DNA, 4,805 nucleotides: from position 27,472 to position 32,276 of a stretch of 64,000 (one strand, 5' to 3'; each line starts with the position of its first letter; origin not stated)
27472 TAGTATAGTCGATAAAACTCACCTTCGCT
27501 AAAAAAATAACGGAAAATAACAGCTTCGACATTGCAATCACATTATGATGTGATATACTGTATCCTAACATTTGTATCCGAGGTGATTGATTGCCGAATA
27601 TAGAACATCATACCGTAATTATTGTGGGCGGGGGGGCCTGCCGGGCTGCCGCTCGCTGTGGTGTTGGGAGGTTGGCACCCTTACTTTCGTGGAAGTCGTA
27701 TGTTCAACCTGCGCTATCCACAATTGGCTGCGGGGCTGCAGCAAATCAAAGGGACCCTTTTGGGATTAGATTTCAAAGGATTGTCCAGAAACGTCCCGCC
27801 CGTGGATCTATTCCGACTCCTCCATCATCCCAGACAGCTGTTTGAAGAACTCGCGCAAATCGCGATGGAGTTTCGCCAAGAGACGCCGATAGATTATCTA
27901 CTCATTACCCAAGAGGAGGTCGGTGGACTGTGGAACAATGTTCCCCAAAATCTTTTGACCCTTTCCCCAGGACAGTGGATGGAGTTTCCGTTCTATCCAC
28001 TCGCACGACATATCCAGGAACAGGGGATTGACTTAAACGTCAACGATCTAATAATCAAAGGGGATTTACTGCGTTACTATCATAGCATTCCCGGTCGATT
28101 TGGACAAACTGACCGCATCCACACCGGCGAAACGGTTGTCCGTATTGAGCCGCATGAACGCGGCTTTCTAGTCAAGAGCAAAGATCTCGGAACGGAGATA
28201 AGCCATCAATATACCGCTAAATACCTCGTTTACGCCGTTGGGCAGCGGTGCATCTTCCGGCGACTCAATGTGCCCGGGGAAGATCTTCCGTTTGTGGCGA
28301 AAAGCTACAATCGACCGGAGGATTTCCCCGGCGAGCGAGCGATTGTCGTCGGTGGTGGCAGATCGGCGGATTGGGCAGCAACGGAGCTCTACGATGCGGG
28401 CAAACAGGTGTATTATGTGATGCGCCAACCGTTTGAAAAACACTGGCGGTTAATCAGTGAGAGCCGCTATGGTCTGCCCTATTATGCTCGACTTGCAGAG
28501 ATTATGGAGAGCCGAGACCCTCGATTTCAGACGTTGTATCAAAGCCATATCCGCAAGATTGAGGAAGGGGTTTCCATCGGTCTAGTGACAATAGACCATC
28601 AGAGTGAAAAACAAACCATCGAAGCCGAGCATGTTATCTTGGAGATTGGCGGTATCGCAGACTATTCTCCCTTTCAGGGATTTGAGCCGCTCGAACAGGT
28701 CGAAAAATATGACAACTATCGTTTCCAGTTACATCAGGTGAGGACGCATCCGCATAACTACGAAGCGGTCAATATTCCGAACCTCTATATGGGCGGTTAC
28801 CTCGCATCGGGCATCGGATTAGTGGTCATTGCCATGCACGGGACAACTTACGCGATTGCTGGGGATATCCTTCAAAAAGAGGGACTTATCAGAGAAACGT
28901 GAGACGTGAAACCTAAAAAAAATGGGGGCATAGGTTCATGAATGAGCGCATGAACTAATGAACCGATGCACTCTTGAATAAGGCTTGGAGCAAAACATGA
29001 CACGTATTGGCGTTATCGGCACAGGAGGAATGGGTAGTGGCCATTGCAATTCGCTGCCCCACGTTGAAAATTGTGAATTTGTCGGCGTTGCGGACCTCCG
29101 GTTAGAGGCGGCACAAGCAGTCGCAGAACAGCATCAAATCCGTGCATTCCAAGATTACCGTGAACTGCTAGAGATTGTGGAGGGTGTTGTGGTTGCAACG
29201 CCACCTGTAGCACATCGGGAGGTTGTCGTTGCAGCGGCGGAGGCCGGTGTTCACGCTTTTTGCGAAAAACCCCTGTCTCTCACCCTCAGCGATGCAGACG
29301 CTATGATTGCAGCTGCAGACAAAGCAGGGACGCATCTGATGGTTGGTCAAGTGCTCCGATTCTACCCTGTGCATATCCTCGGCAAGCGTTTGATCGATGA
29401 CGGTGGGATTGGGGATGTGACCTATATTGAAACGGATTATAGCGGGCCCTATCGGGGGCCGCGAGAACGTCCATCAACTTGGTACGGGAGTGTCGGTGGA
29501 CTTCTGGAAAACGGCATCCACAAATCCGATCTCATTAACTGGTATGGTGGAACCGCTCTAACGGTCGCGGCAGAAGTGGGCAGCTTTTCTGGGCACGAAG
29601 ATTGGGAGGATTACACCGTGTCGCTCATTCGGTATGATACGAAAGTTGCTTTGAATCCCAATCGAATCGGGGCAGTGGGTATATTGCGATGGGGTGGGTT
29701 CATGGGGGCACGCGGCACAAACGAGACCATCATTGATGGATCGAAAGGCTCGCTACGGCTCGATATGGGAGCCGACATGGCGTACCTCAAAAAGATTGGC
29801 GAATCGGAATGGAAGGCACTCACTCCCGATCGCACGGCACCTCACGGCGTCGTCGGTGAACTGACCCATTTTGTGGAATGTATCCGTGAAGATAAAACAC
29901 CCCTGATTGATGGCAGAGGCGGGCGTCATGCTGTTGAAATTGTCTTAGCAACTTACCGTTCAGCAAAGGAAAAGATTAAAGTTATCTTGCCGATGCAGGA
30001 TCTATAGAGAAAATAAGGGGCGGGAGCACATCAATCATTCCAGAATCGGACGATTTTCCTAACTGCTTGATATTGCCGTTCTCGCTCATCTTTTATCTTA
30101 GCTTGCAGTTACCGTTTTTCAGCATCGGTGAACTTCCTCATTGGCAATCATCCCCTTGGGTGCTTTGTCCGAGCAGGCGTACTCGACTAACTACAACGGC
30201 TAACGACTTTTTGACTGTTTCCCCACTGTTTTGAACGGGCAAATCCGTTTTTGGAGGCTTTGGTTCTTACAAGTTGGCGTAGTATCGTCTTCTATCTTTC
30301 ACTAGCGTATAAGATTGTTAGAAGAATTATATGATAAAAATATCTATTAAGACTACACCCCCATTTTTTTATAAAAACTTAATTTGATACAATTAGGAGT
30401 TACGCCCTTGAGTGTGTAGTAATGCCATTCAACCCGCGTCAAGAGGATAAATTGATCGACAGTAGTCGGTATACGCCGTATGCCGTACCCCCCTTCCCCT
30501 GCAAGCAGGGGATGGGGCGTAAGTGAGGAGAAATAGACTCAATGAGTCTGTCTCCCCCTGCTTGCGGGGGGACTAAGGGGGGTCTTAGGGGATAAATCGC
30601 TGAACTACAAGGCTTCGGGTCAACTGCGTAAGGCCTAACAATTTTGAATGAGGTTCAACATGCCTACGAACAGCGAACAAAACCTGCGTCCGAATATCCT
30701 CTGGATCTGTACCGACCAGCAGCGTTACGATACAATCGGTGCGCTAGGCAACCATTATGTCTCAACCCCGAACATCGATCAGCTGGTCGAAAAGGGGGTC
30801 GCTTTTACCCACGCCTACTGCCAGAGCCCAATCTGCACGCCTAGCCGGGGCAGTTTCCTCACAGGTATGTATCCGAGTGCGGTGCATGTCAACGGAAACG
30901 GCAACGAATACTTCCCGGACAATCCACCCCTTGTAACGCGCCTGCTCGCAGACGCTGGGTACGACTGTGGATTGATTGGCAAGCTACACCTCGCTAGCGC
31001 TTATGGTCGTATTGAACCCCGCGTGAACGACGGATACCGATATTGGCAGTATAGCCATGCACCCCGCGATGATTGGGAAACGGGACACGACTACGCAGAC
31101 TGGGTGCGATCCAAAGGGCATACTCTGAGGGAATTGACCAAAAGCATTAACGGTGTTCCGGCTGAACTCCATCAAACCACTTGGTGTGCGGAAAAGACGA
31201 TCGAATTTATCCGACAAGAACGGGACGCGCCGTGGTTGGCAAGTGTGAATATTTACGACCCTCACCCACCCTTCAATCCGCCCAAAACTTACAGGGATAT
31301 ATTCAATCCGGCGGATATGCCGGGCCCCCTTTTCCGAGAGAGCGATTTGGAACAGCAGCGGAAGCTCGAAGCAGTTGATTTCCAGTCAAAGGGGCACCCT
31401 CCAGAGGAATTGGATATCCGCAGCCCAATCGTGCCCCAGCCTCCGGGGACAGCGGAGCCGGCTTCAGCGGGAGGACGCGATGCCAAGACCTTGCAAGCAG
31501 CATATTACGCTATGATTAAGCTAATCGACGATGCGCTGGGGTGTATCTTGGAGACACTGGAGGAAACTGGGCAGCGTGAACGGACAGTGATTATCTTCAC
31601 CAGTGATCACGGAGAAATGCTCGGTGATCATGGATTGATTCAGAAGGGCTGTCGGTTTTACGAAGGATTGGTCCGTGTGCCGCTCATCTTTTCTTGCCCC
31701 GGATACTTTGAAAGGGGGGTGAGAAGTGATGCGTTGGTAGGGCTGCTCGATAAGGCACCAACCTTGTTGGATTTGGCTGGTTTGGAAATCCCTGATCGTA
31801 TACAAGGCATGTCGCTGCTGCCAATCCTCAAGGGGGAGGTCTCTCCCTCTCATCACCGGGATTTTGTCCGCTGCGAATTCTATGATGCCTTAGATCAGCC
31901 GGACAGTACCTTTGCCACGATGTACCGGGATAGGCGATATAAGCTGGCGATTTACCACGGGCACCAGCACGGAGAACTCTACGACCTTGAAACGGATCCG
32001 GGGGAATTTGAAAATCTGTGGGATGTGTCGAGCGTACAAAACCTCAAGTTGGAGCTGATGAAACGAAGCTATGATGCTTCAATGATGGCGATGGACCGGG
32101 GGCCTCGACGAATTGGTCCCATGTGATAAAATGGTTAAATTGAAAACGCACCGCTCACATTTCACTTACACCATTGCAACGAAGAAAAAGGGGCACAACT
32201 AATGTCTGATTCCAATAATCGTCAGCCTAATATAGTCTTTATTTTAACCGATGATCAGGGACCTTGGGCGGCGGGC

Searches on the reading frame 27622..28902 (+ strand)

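Call 90: search_protein_families(library=pfam, proteins=[window:27622-28902:+], max_evalue=0.00001)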
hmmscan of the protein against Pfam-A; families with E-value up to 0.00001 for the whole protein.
window:27622-28902:+ (426 aa): 2 families
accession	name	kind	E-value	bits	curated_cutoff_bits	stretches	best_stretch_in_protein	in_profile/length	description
PF13738.12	Pyr_redox_3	-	8.1e-22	78.3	30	1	81-361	13-280/305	Pyridine nucleotide-disulphide oxidoreductase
PF07992.20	Pyr_redox_2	-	6.7e-08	32.7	26.1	1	160-351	63-244/291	Pyridine nucleotide-disulphide oxidoreductase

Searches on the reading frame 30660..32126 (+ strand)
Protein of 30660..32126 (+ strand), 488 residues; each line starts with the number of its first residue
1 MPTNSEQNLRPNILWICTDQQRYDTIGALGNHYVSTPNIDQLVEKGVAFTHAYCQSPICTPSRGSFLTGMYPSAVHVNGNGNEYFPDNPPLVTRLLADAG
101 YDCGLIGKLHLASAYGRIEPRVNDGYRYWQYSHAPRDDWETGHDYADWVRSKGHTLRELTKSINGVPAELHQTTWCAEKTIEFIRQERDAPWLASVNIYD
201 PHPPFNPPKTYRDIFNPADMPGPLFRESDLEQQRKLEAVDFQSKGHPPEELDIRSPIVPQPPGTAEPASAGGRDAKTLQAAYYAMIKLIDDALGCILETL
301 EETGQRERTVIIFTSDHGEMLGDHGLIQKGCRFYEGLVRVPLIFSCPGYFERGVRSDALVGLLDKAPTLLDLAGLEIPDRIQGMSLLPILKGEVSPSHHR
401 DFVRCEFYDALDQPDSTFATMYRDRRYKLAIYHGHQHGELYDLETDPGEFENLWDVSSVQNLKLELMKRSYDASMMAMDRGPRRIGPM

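Call 40: search_protein_families(library=pfam, proteins=[window:30660-32126:+], max_evalue=0.00001)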
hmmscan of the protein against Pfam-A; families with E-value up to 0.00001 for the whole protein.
window:30660-32126:+ (488 aa): 3 families
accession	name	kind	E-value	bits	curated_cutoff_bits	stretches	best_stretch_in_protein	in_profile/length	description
PF00884.28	Sulfatase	-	6.1e-47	160.8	25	1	11-374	1-300/301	Sulfatase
PF16347.10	SGSH_C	-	9.4e-26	91.2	29.3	1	322-469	1-147/154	N-sulphoglucosamine sulphohydrolase, C-terminal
PF01663.27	Phosphodiest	-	4.8e-09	36.7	23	0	282-318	184-220/342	Type I phosphodiesterase / nucleotide pyrophosphatase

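Call 51: find_homologous_proteins(query=window:30660-32126:+, max_evalue=1e-150)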
Query window:30660-32126:+ (488 aa): 2674 proteins with E <= 1e-150 among 8000 candidates; the best 120 are listed.
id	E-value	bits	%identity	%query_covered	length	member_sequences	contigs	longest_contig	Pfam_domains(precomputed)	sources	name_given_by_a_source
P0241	0.0e+0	1164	100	100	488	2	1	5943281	PF01663.28,PF16347.11,PF00884.29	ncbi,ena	-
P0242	0.0e+0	1066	91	100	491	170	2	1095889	PF01663.28,PF16347.11,PF00884.29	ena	-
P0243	0.0e+0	1055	91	100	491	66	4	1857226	PF01663.28,PF16347.11,PF00884.29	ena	-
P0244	0.0e+0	1053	90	100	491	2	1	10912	PF01663.28,PF16347.11,PF00884.29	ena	-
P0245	0.0e+0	1050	91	99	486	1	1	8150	PF01663.28,PF16347.11,PF00884.29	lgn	-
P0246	0.0e+0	1048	90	100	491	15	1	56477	PF01663.28,PF16347.11,PF00884.29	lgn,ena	-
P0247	0.0e+0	1045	89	100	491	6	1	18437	PF01663.28,PF16347.11,PF00884.29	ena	-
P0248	0.0e+0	1045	90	100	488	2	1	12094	PF01663.28,PF16347.11,PF00884.29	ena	-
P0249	0.0e+0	1043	90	99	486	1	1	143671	PF01663.28,PF16347.11,PF00884.29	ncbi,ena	-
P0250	0.0e+0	1039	89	99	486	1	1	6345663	PF01663.28,PF16347.11,PF00884.29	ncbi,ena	-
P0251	0.0e+0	1037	89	99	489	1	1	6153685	PF01663.28,PF16347.11,PF00884.29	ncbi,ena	-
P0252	0.0e+0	1035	89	100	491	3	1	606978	PF01663.28,PF16347.11,PF00884.29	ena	-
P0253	0.0e+0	1035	89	100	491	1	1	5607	PF01663.28,PF16347.11,PF00884.29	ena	-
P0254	0.0e+0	1035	89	100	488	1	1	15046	PF01663.28,PF16347.11,PF00884.29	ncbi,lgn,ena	-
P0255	0.0e+0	1032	89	99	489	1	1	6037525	PF01663.28,PF16347.11,PF00884.29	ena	-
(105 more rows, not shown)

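Call 52: find_encoding_contigs(protein=P0242, flank=6000, max_places=3)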
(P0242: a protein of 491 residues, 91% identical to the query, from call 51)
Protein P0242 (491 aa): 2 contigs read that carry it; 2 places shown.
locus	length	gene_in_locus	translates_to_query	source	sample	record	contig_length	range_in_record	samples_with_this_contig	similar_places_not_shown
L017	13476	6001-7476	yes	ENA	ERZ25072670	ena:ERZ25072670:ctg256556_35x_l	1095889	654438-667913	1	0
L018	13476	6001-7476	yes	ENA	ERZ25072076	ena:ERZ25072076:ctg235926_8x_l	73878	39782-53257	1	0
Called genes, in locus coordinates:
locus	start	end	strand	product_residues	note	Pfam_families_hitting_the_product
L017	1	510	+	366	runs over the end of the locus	PF00226:DnaJ, PF01556:DnaJ_C, PF00684:DnaJ_CXXCXGXG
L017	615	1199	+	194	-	PF13469:Sulfotransfer_3 (faint)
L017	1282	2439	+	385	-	PF02012:BNR (faint), PF13859:BNR_3 (weak), PF15902:Sortilin-Vps10 (faint), PF13088:BNR_2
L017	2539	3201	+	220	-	PF00730:HhH-GPD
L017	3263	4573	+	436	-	PF13434:Lys_Orn_oxgnase (faint), PF07992:Pyr_redox_2, PF13738:Pyr_redox_3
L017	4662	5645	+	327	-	PF01408:GFO_IDH_MocA, PF03807:F420_oxidored (weak), PF02894:GFO_IDH_MocA_C, PF22725:GFO_IDH_MocA_C3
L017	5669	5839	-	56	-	-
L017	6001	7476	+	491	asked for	PF00884:Sulfatase, PF01663:Phosphodiest (faint), PF16347:SGSH_C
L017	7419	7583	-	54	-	-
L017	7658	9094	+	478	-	PF00884:Sulfatase, PF01663:Phosphodiest, PF16347:SGSH_C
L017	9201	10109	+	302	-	PF05721:PhyH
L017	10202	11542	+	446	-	PF00202:Aminotran_3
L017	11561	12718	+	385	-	PF01979:Amidohydro_1, PF07969:Amidohydro_3 (weak)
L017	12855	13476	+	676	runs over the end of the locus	PF02129:Peptidase_S15, PF00326:Peptidase_S9 (weak), PF08530:PepX_C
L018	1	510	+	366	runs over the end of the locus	PF00226:DnaJ, PF01556:DnaJ_C, PF00684:DnaJ_CXXCXGXG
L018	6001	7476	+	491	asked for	PF00884:Sulfatase, PF01663:Phosphodiest (faint), PF16347:SGSH_C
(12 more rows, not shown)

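Call 60: find_encoding_contigs(protein=P0241, flank=3000, max_places=3)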
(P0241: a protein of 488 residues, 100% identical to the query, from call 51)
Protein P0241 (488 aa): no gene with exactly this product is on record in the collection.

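Call 61: list_cluster_members(proteins=[P0241])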
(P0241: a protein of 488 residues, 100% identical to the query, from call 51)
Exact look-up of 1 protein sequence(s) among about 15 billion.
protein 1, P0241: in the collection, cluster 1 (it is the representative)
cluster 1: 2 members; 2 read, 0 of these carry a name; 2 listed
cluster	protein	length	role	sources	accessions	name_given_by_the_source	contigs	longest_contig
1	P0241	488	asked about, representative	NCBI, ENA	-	-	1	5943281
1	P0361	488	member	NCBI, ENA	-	-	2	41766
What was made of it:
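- Tried and rejected: A cluster look-up gave no accession (call 61).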
